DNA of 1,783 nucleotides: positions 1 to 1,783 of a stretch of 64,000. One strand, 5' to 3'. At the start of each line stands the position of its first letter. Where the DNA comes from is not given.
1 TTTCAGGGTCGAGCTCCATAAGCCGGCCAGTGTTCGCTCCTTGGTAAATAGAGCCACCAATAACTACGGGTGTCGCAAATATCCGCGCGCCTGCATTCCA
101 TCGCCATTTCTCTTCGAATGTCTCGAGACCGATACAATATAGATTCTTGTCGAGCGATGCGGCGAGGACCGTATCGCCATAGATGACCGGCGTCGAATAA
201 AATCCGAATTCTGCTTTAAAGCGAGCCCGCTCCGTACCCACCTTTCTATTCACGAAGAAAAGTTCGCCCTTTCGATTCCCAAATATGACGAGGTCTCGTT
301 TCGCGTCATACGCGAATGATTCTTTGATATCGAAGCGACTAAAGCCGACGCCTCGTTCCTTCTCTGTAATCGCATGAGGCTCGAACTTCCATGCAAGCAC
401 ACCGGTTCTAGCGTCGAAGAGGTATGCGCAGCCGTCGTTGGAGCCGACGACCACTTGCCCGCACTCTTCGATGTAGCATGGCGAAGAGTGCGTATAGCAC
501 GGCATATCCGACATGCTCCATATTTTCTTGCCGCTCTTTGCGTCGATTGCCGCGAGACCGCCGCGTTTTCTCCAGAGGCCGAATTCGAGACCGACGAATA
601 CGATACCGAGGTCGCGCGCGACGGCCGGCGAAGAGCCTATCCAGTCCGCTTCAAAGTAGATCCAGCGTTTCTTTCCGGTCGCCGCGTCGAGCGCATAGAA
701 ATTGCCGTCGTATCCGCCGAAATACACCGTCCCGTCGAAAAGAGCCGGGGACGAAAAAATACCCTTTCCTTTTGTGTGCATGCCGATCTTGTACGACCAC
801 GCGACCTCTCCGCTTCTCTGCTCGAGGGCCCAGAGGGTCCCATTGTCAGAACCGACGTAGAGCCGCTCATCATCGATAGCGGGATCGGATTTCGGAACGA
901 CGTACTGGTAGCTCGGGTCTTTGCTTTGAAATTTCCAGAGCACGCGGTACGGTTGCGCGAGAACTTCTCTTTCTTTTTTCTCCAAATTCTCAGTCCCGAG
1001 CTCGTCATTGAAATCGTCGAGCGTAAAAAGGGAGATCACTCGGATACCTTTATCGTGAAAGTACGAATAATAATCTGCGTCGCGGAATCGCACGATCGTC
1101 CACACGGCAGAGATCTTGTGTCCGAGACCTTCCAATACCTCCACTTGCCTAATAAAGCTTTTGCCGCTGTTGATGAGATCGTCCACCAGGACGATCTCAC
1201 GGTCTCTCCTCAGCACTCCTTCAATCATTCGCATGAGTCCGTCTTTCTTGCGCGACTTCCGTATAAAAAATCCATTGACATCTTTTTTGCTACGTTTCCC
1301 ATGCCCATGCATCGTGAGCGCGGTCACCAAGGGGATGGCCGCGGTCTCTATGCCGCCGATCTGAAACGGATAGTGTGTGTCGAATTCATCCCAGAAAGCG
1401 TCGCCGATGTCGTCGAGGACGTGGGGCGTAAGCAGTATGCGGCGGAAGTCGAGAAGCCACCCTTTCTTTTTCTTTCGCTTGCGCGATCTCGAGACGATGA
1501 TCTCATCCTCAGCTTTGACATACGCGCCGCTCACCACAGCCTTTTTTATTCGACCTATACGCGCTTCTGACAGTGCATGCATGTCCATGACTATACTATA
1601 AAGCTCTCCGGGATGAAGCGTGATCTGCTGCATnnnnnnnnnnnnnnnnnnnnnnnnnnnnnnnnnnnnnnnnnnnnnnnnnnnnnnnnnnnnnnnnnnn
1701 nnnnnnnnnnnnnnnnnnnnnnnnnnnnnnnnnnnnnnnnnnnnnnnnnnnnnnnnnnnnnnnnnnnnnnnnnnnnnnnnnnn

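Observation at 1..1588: Orotate-PRTase-like domain fused in-frame to PQQ-type beta-propeller repeats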

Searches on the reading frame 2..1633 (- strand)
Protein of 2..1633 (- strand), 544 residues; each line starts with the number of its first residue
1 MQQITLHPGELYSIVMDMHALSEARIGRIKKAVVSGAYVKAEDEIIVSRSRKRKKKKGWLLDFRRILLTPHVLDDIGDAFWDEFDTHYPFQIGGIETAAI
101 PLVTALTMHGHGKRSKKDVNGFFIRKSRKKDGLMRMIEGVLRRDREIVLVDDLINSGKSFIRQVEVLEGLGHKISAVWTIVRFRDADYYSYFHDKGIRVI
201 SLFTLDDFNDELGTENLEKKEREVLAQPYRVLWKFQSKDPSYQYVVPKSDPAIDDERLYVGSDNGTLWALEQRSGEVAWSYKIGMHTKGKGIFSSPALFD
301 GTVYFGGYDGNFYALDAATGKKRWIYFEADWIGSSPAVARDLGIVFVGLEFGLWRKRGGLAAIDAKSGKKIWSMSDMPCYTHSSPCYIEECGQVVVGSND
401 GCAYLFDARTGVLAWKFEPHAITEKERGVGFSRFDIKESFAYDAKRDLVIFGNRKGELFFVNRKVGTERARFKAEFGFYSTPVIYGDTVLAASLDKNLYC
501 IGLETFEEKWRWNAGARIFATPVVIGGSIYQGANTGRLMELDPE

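Call 5: search_protein_families(library=pfam, proteins=[window:2-1633:-], max_evalue=0.1)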
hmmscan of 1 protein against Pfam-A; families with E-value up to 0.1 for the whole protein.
seq(544 aa): 6 families
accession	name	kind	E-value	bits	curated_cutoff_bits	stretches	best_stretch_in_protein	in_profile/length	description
PF13570.13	Beta-prop_ACSF4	-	1e-36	127.5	133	2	359-541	30-200/329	Beta-alanine-activating enzyme, beta-propeller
PF13360.13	PQQ_2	-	1e-27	97.7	27.6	2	231-373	15-143/233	Outer membrane protein assembly factor BamB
PF01011.28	PQQ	-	1.2e-14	54.4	26.7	2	294-328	51-85/595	Glucose/ethanol/alcohol dehydrogenase, beta-propeller domain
PF00156.33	Pribosyltran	-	0.0012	18.6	26.3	1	70-182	9-125/158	Phosphoribosyl transferase domain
PF24390.1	PRTase-CE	-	0.0078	16.6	27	1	131-203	103-169/253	PRTase-CE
PF15609.12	PRTase_2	-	0.078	12.9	28.8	0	138-185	113-161/188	Phosphoribosyl transferase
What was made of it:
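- On PQQ-like (BamB/YxaL-type) eight-bladed beta-propeller: PQQ_2 97.7 bits (cut-off 27.6) and PQQ 54.4 bits (cut-off 26.7) (call 5).
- Checked: C-terminus: PQQ_2 E 1e-27, PQQ 1e-14, Beta-prop_ACSF4 1e-36 (call 5).
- Tried and rejected: The weak PRTase-CE Pfam hit (E 0.008) is far below threshold (call 5).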

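Call 6: search_protein_families(library=ncbifam, proteins=[window:2-1633:-], max_evalue=0.1)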
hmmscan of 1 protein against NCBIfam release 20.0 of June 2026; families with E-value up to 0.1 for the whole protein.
seq(544 aa): 23 families
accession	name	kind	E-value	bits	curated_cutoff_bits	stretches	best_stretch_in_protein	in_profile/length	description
TIGR03300.1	assembly_YfgL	equivalog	6.5e-25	87.6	285.2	2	232-416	43-215/377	outer membrane protein assembly factor BamB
NF008351.0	PRK11138.1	equivalog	1.8e-19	69.5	423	1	250-417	64-231/394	outer membrane protein assembly factor BamB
NF053615.1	SerThrKinAfsKStmc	equivalog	9.4e-19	67.5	1300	2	243-418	562-731/809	protein serine/threonine kinase AfsK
TIGR03075.1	PQQ_enz_alc_DH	subfamily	5.3e-17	61.6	480.05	1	231-378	49-201/530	PQQ-dependent dehydrogenase, methanol/ethanol family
TIGR00336.1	pyrE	equivalog_domain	1.5e-15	57.4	106.8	1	61-208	26-173/173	orotate phosphoribosyltransferase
TIGR04528.1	acido_non_PQQ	subfamily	7.5e-12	44.8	650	2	231-378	34-183/493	acido-empty-quinoprotein group A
NF004034.0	PRK05500.1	equivalog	2.5e-10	39.5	656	1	60-214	316-462/478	bifunctional orotidine-5'-phosphate decarboxylase/orotate phosphoribosyltransferase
NF010382.0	PRK13809.1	equivalog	4e-10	39.4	208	1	60-212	39-185/210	orotate phosphoribosyltransferase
NF001729.0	PRK00455.1-3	equivalog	1.1e-06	28.2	245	1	91-207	80-190/231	orotate phosphoribosyltransferase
TIGR03074.1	PQQ_membr_DH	subfamily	1.3e-05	23.2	832.65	0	277-326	185-239/783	membrane-bound PQQ-dependent dehydrogenase, glucose/quinate/shikimate family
NF002620.0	PRK02277.1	subfamily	0.00021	21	115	1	53-187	49-184/201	orotate phosphoribosyltransferase-like protein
NF040646.1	HPT_Archaea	equivalog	0.00032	20.4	200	1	68-204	34-173/184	hypoxanthine/guanine phosphoribosyltransferase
NF002634.0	PRK02304.1-3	equivalog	0.00066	19.4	170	1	140-205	114-179/182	adenine phosphoribosyltransferase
TIGR01367.1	pyrE_Therm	equivalog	0.0022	17.6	150.25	1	129-185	89-146/187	orotate phosphoribosyltransferase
NF002635.0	PRK02304.1-4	subfamily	0.003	17.1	146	1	136-206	108-175/188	adenine phosphoribosyltransferase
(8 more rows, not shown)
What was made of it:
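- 998..1588 (-): OPRT-like type I phosphoribosyltransferase domain (residues 1-197). TIGR00336 E 1.5e-15 (call 6).
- On Orotate phosphoribosyltransferase (PyrE, EC 2.4.2.10): The other pyrE models fall further below (call 6).
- On BamB (outer-membrane protein assembly factor): 87.6 bits against a cut-off of 285 (call 6).
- On PQQ-dependent dehydrogenases: TIGR03075 scores 61.6 bits against a cut-off of 480 (call 6).
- Checked: N-terminus: NCBIfam TIGR00336 pyrE, E 1.5e-15 (call 6).
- It scores well below the curated pyrE cut-offs (57 against 106.8 bits, call 6).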

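Call 8: find_homologous_proteins(query=window:2-1588:-)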
Query seq(529 aa) (529 aa): 1450 proteins with E <= 0.001 among 8000 candidates; the best 120 are listed.
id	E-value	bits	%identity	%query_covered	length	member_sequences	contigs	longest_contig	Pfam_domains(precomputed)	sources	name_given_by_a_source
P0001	1.2e-238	811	67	98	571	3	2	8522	PF01011.29,PF13360.14,PF13570.14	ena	-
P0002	3.0e-228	777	64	98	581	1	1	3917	PF01011.29,PF13360.14,PF13570.14,PF23414.2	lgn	-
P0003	8.3e-225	765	62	99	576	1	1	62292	PF01011.29,PF13360.14,PF00156.34,PF13570.14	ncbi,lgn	-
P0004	1.2e-224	765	62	98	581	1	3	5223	PF01011.29,PF13360.14,PF13570.14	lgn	-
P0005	1.2e-224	765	62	98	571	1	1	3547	PF01011.29,PF13360.14,PF00156.34,PF13570.14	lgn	-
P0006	4.0e-221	753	62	99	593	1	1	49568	PF01011.29,PF13360.14,PF13570.14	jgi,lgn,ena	-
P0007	4.9e-221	753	62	99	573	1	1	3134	PF01011.29,PF13360.14,PF00156.34,PF13570.14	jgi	jgi:outer membrane protein assembly factor BamB/adenine/guanine phosphoribosyltransferase-like PRPP-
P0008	8.1e-220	749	61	98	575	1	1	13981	PF01011.29,PF13360.14,PF00156.34,PF13570.14,PF23414.2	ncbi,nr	ncbi:MAG TPA: PQQ-binding-like beta-propeller repeat protein [Candidatus Paceibacterota bacterium]|n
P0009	1.1e-218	745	62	98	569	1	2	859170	PF01011.29,PF13360.14,PF13570.14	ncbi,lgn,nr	ncbi:MAG: PQQ-binding-like beta-propeller repeat protein [Candidatus Kaiserbacteria bacterium]|nr:MA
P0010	4.3e-218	743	60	100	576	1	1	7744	PF01011.29,PF13360.14,PF25292.1,PF13570.14,PF25293.2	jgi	jgi:orotate phosphoribosyltransferase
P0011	2.0e-214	731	60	100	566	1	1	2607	PF01011.29,PF13360.14,PF25292.1,PF13570.14,PF23414.2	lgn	-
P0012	1.4e-211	722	59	98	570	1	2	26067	PF01011.29,PF13360.14,PF13570.14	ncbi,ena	-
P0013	1.3e-210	719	59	98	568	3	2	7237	PF01011.29,PF07774.20,PF13360.14,PF13570.14,PF23414.2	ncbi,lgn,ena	-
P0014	2.0e-210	718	60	99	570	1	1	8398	PF01011.29,PF07774.20,PF13360.14,PF00156.34,PF13570.14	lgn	-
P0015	2.6e-210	718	60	100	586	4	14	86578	PF01011.29,PF13360.14,PF13570.14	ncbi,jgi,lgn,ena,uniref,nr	ncbi:hypothetical protein A3C21_02910 [Candidatus Kaiserbacteria bacterium RIFCSPHIGHO2_02_FULL_59_2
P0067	2.5e-188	645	53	100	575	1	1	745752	PF01011.29,PF13360.14,PF25292.1,PF13570.14,PF25293.2,PF23414.2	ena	-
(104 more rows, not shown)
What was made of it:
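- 2..1588 (-): CDS of the PRTase-propeller protein ('T'). The window holds 529 codons and lacks the C-terminal 43 codons. Full length is 572 aa. More than 120 orthologues of 545-595 aa (call 8).
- Family size and taxonomy: more than 120 full-length orthologues (call 8). The same fusion occurs at the same length in more than 120 independent orthologues (call 8).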

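Call 9: search_solved_structures(query=window:2-1588:-, max_evalue=0.01)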
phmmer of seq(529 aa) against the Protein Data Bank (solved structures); distinct sequences matched with E-value up to 0.01: 68 (the best 60 are shown).
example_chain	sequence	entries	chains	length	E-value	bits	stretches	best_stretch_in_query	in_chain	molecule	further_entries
6tjh_A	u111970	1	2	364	3.2e-59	204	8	437-528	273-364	Cake9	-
6tji_A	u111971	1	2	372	8.5e-53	182.8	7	437-529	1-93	Cake10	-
6tjg_A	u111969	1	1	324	3.9e-45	157.5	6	441-529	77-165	Cake8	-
7awy_A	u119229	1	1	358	7e-37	130.2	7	236-332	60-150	Scone-R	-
6tje_A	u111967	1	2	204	5.1e-34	120.8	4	434-529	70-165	Cake5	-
8prj_A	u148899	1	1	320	6.1e-30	107.3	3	234-404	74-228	v31Bagel8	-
6tjf_A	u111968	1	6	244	2.5e-27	98.7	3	450-529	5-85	Cake6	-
3hxj_A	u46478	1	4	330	1.2e-24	89.9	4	241-336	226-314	Pyrrolo-quinoline quinone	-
7awz_A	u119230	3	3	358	5.2e-22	81.2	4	240-333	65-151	Scone-E | SconeE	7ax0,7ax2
6tjd_A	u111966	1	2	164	1.5e-18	69.7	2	450-529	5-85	Cake4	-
6tjc_A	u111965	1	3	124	2.6e-17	65.7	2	450-529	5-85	Cake3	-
7dxn_A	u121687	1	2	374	1.5e-15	59.8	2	236-334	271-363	Membrane associated protein kinase with beta-propeller domain, pyrrolo-quinoline quinone b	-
7eq5_A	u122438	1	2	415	1.8e-15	59.6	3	236-334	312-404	Membrane associated protein kinase with beta-propeller domain, pyrrolo-quinoline quinone b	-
7evf_AA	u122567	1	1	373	3.4e-15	58.7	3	236-334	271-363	PQQ_3 domain-containing protein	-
8prs_A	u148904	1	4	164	7.9e-15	57.5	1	269-403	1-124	nvBagel4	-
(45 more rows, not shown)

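Call 13: find_encoding_contigs(protein=P0009, flank=8000, max_places=2)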
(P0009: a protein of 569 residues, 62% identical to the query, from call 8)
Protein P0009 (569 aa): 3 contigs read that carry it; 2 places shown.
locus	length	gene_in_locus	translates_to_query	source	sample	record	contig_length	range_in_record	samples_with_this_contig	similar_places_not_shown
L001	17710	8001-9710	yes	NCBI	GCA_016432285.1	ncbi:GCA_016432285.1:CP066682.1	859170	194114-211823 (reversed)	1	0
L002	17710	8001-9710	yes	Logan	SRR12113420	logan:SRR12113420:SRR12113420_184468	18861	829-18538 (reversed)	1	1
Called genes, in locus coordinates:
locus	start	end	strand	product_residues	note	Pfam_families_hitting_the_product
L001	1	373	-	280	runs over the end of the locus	PF00181:Ribosomal_L2_N, PF03947:Ribosomal_L2_C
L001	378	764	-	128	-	PF00276:Ribosomal_L23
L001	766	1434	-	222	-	PF00573:Ribosomal_L4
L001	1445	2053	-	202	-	PF00297:Ribosomal_L3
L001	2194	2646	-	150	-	-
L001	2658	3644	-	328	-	-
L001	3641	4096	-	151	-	-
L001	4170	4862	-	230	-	PF24575:TPR_Slam (faint), PF00515:TPR_1 (faint), PF07719:TPR_2 (faint), PF14559:TPR_19 (weak), PF13429:TPR_15 (weak), PF13432:TPR_16, PF14559:TPR_19 (weak), PF13431:TPR_17 (weak), +7 more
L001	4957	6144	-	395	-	-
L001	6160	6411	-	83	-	-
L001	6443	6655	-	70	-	-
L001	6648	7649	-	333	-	-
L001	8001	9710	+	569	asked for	PF01011:PQQ (faint), PF13360:PQQ_2, PF13570:Beta-prop_ACSF4, PF13360:PQQ_2, PF13570:Beta-prop_ACSF4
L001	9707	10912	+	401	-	-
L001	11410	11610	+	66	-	-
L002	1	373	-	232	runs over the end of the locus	?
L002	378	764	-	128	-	PF00276:Ribosomal_L23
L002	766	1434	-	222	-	PF00573:Ribosomal_L4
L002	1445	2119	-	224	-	PF00297:Ribosomal_L3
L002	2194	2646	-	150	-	-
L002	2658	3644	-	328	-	-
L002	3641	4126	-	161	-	-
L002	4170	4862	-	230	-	PF24575:TPR_Slam (faint), PF00515:TPR_1 (faint), PF07719:TPR_2 (faint), PF14559:TPR_19 (weak), PF13429:TPR_15 (weak), PF13432:TPR_16, PF14559:TPR_19 (weak), PF13431:TPR_17 (weak), +7 more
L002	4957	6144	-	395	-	-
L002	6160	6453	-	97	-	-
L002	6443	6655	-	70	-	-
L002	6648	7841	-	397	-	-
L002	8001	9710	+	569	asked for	PF01011:PQQ (faint), PF13360:PQQ_2, PF13570:Beta-prop_ACSF4, PF13360:PQQ_2, PF13570:Beta-prop_ACSF4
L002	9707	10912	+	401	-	-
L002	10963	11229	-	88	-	-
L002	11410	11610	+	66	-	-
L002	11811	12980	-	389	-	-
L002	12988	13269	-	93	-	-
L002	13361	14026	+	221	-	-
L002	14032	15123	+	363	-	-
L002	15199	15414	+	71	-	-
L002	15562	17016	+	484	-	PF00474:SSF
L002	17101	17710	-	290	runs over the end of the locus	-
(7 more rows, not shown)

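Call 14: find_encoding_contigs(protein=P0003, flank=8000, max_places=2)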
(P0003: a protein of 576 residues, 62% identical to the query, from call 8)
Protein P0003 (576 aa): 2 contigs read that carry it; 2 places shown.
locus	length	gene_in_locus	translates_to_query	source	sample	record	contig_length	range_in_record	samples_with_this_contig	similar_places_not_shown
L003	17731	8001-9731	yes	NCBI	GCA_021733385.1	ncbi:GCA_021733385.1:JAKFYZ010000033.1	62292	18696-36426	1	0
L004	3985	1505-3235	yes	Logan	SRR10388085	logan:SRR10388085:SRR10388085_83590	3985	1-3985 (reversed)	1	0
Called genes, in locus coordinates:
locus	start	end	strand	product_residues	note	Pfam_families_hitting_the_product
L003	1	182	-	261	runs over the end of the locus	PF00573:Ribosomal_L4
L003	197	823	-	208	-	PF00297:Ribosomal_L3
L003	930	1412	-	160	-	-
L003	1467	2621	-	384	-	-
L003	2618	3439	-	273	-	PF07719:TPR_2 (faint), PF14559:TPR_19 (faint), PF13429:TPR_15 (weak), PF13431:TPR_17 (faint)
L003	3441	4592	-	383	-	-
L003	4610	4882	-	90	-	-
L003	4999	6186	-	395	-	-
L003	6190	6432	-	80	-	-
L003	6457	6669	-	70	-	-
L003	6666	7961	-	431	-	-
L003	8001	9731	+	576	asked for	PF00156:Pribosyltran (faint), PF01011:PQQ (faint), PF13360:PQQ_2, PF13570:Beta-prop_ACSF4, PF13360:PQQ_2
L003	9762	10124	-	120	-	-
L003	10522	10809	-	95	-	-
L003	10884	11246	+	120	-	PF04134:DCC1-like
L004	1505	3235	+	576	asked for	PF00156:Pribosyltran (faint), PF01011:PQQ (faint), PF13360:PQQ_2, PF13570:Beta-prop_ACSF4, PF13360:PQQ_2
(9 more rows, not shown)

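Call 15: find_encoding_contigs(protein=P0067, flank=8000, max_places=2)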
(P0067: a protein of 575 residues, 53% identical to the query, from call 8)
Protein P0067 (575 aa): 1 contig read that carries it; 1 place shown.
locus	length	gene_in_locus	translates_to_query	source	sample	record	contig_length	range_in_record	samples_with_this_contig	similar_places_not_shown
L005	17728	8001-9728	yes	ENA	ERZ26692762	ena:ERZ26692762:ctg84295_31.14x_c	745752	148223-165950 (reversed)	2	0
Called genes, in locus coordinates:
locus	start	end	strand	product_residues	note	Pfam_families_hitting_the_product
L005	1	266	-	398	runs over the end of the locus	PF00009:GTP_EFTU, PF03144:GTP_EFTU_D2, PF03143:GTP_EFTU_D3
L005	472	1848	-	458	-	PF07721:TPR_4 (faint), PF00515:TPR_1 (faint), PF07719:TPR_2 (faint), PF12895:ANAPC3 (weak), PF13181:TPR_8 (faint), PF13414:TPR_11 (faint), PF13424:TPR_12 (faint), PF13432:TPR_16 (weak), +3 more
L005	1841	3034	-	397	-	-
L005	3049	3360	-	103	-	-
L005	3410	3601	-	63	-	-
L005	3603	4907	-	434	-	-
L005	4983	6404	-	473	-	PF07719:TPR_2 (faint), PF12895:ANAPC3 (weak), PF13174:TPR_6 (faint), PF13181:TPR_8 (faint), PF13424:TPR_12 (faint), PF13432:TPR_16 (weak), PF14559:TPR_19, PF14559:TPR_19 (weak), +4 more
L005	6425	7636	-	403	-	-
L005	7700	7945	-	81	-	-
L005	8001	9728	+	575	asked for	PF01011:PQQ (faint), PF13360:PQQ_2, PF13570:Beta-prop_ACSF4, PF23414:Beta-prop_EML_2 (faint), PF25292:Beta-prop_CGLA (faint), PF25293:Beta-prop_EMC1_N (faint), PF13570:Beta-prop_ACSF4, PF13360:PQQ_2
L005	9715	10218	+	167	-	PF02481:DNA_processg_A (faint), PF18306:LDcluster4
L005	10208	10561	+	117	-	PF04134:DCC1-like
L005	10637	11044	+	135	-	-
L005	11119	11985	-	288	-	-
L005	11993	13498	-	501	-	PF13620:CarboxypepD_reg (weak)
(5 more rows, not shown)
